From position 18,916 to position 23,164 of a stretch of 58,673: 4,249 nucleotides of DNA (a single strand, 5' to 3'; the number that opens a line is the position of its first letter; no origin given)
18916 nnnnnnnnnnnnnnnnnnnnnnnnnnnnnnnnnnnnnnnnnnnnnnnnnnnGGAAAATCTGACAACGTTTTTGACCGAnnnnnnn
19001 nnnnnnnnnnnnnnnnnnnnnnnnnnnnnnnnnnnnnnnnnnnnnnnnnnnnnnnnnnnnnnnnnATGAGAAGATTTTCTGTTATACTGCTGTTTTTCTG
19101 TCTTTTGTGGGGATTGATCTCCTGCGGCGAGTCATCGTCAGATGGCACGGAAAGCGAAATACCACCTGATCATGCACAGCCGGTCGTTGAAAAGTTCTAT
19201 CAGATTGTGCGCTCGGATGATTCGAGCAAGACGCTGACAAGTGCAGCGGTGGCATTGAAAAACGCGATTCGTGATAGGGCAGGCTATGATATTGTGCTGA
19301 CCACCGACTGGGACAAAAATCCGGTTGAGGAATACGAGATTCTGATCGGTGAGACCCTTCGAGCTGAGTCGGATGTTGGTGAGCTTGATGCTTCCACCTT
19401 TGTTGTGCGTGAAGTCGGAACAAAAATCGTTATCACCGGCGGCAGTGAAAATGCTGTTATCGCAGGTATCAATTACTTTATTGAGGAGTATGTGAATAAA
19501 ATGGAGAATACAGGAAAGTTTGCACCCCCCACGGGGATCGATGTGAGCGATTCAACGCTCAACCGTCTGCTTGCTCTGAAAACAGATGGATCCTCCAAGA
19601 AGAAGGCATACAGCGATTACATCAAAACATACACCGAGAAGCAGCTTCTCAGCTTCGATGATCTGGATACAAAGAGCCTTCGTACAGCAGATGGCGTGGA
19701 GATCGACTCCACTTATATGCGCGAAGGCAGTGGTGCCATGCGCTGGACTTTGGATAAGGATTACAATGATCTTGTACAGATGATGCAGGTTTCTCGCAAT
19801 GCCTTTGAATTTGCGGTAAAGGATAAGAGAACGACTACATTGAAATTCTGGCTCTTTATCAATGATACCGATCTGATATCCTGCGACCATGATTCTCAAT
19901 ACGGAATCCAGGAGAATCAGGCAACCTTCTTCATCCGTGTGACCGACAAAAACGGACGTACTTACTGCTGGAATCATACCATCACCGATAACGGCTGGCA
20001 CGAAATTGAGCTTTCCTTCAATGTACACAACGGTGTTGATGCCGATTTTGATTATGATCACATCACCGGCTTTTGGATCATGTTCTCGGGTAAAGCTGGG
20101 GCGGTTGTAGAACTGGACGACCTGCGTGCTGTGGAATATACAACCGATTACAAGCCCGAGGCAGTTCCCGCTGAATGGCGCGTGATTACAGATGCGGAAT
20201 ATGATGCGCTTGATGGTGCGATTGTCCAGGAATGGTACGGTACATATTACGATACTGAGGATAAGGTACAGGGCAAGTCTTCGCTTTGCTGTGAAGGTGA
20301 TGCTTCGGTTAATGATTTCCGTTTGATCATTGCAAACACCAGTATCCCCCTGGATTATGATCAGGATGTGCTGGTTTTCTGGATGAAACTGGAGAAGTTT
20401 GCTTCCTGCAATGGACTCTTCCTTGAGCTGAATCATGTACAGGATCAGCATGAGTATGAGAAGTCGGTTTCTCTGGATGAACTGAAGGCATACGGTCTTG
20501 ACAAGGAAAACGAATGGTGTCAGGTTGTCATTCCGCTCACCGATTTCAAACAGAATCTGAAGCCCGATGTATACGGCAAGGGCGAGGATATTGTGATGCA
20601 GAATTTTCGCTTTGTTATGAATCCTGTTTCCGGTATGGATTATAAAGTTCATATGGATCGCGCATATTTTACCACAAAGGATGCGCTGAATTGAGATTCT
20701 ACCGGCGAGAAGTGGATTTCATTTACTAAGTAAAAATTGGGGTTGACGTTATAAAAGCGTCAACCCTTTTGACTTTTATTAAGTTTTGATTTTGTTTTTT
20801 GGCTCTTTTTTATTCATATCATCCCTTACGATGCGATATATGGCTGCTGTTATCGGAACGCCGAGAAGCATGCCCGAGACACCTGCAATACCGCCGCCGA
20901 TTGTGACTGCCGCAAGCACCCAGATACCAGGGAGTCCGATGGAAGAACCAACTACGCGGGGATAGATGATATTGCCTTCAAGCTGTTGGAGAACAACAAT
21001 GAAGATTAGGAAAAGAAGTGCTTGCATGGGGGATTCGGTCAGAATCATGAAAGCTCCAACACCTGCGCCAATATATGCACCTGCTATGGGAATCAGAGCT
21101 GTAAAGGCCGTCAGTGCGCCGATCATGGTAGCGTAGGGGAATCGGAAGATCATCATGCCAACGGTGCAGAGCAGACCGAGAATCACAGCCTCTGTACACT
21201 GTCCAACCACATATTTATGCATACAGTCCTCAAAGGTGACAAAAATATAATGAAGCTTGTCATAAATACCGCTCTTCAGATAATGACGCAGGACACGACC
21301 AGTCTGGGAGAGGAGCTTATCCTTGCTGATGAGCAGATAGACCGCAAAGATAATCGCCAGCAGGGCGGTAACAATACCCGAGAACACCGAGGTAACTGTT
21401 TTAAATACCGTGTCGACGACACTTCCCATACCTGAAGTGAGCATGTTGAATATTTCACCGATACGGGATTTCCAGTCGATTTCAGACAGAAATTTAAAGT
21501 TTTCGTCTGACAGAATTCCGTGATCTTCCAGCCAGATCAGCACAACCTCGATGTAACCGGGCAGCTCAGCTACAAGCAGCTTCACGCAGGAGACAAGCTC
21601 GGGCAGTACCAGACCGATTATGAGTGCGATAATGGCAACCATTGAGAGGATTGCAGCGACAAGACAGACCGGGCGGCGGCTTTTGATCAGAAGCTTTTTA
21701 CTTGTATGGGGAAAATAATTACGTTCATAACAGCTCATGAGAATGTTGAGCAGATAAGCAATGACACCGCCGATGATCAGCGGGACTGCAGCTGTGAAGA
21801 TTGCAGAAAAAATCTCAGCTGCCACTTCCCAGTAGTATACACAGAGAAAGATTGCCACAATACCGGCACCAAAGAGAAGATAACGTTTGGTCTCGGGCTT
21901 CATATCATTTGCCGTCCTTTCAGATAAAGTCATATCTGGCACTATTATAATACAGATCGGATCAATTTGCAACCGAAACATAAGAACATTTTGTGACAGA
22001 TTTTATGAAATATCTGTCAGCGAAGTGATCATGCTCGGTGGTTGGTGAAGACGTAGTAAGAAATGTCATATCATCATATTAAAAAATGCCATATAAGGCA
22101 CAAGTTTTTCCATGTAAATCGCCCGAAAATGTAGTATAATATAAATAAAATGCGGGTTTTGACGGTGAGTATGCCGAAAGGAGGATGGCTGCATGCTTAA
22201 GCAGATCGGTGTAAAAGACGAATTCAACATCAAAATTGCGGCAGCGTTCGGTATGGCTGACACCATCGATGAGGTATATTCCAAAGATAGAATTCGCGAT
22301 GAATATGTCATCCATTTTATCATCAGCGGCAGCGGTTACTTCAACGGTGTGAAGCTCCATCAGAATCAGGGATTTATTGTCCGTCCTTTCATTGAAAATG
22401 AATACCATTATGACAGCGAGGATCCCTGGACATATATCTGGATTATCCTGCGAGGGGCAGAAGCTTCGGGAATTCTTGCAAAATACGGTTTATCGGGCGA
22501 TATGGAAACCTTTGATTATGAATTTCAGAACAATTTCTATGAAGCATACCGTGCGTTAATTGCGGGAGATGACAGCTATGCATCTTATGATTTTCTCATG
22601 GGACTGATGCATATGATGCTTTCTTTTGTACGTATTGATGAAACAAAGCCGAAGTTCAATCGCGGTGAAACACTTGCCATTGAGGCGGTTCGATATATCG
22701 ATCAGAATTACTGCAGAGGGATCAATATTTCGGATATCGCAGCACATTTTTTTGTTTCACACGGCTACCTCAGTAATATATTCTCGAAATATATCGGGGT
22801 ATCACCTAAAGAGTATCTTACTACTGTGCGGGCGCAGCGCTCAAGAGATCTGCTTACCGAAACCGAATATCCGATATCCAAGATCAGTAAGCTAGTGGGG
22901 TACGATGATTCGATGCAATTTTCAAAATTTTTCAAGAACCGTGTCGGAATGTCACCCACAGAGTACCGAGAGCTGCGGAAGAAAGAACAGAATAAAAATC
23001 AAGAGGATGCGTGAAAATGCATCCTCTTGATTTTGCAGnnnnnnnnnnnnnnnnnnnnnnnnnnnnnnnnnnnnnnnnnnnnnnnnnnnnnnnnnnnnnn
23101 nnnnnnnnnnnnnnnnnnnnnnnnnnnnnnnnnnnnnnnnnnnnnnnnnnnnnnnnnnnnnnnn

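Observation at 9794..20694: Modular lipoprotein locus: three lipoproteins share an N-terminal ~100-aa module around a DeoR regulator, an orphan giant SBP and a beta-helix paralog pair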

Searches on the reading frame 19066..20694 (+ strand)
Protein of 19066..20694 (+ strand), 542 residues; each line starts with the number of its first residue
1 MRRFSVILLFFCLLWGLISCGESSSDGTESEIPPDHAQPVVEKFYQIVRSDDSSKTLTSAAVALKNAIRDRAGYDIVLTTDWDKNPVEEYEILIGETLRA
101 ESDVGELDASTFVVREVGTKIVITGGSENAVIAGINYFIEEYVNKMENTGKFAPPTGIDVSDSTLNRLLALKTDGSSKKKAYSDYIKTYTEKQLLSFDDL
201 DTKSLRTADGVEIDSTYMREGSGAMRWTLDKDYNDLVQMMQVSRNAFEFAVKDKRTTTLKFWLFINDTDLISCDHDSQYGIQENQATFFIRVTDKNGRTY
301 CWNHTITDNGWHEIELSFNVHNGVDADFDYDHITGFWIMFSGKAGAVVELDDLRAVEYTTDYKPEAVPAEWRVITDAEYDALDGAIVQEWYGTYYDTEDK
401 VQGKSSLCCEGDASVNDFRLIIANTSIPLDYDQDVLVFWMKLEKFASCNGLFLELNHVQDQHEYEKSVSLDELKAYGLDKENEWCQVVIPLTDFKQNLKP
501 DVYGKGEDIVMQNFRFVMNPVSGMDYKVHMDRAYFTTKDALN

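Call 3: search_protein_families(library=pfam, proteins=[window:19066-20694:+], max_evalue=0.1)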
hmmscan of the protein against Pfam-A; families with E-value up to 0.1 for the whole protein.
window:19066-20694:+ (542 aa): 2 families
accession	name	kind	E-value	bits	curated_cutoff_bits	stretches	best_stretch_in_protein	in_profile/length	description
PF12971.12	NAGLU_N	-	0.00048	20.3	28.3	1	107-145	27-65/82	Alpha-N-acetylglucosaminidase (NAGLU) N-terminal domain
PF18329.7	SGBP_B_XBD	-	0.012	16.2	26.4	0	477-520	122-166/186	Surface glycan-binding protein B xyloglucan binding domain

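Call 4: search_protein_families(library=ncbifam, proteins=[window:19066-20694:+], max_evalue=0.1)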
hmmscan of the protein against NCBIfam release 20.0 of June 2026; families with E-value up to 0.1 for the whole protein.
window:19066-20694:+ (542 aa): 0 families

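Call 55: search_solved_structures(query=window:19066-20694:+, max_evalue=10)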
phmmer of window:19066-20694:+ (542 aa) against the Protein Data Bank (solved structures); distinct sequences matched with E-value up to 10: 0.

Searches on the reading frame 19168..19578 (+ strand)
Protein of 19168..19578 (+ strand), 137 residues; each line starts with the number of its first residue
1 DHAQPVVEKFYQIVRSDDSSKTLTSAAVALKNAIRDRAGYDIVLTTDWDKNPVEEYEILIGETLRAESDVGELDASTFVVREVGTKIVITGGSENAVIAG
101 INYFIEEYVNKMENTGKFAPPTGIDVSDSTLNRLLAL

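Call 7: search_protein_families(library=pfam, proteins=[window:19168-19578:+], max_evalue=10)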
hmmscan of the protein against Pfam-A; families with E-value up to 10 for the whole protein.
seq(137 aa): 3 families
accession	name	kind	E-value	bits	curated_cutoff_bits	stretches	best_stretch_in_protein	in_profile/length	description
PF12971.12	NAGLU_N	-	7.7e-05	22.9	28.3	1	73-111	27-65/82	Alpha-N-acetylglucosaminidase (NAGLU) N-terminal domain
PF12060.13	DUF3541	-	0.061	12.6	28.2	1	47-113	209-276/330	Domain of unknown function (DUF3541)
PF18143.6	HAD_SAK_2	-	0.12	13.2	27.5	1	17-63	22-68/139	HAD domain in Swiss Army Knife RNA repair proteins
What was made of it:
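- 19198..19500 (+): Module copy in C (residues ~45-145); the copy that comes closest to Pfam NAGLU_N. NAGLU_N 7.7e-5, 22.9 bits against a cutoff of 28.3 (call 7).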

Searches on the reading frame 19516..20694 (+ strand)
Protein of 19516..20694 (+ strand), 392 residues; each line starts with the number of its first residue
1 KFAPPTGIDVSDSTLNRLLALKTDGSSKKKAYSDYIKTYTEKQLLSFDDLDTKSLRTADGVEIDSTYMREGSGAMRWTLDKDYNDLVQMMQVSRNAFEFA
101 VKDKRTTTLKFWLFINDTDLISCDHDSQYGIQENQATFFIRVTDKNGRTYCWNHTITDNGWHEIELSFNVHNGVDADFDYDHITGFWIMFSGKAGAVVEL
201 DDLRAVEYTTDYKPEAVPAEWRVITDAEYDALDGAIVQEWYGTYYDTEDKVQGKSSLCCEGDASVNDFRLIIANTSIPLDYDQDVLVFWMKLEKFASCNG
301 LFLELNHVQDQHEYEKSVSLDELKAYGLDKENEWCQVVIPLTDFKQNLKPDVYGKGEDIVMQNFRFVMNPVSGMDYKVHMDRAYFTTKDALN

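Call 94: search_protein_families(library=pfam, proteins=[window:19516-20694:+], max_evalue=1)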
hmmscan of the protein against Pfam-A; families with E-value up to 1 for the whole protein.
window:19516-20694:+ (392 aa): 2 families
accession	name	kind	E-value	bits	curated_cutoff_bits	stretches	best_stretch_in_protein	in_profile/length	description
PF18329.7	SGBP_B_XBD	-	0.013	16.1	26.4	1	327-371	122-167/186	Surface glycan-binding protein B xyloglucan binding domain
PF18666.6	CBM64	-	0.23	12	25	0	61-86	2-26/74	Carbohydrate-binding module 64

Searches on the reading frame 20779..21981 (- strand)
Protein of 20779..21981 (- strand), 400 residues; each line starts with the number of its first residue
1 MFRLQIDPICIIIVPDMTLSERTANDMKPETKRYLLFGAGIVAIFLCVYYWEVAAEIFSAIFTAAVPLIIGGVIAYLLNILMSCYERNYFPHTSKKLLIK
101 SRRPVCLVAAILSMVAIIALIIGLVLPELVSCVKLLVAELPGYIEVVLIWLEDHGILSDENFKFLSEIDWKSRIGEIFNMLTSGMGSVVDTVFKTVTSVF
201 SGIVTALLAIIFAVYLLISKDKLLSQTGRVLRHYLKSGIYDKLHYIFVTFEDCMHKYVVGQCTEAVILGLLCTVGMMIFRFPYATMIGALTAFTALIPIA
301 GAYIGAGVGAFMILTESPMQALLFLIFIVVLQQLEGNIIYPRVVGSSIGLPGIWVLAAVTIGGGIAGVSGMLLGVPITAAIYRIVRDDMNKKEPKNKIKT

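Call 23: search_protein_families(library=pfam, proteins=[window:20779-21981:-], max_evalue=0.00001)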
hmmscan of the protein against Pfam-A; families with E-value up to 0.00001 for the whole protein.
window:20779-21981:- (400 aa): 1 family
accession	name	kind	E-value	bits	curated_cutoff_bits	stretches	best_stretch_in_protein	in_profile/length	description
PF01594.21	AI-2E_transport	-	3.5e-46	158.3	34.3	1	49-386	5-324/327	AI-2E family transporter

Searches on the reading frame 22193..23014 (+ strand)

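Call 24: search_protein_families(library=pfam, proteins=[window:22193-23014:+], max_evalue=0.00001)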
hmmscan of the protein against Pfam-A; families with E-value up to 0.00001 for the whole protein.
window:22193-23014:+ (273 aa): 3 families
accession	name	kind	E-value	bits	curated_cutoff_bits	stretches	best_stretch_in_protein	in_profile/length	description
PF12833.13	HTH_18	-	1.1e-21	77.3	33.6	1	182-260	1-79/80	Helix-turn-helix domain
PF00165.29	HTH_AraC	-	2.5e-19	69.4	26.6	2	169-210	1-42/42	Bacterial regulatory helix-turn-helix proteins, AraC family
PF02311.25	AraC_binding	-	2.4e-10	40.7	21.1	1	25-122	12-116/135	AraC-like ligand binding domain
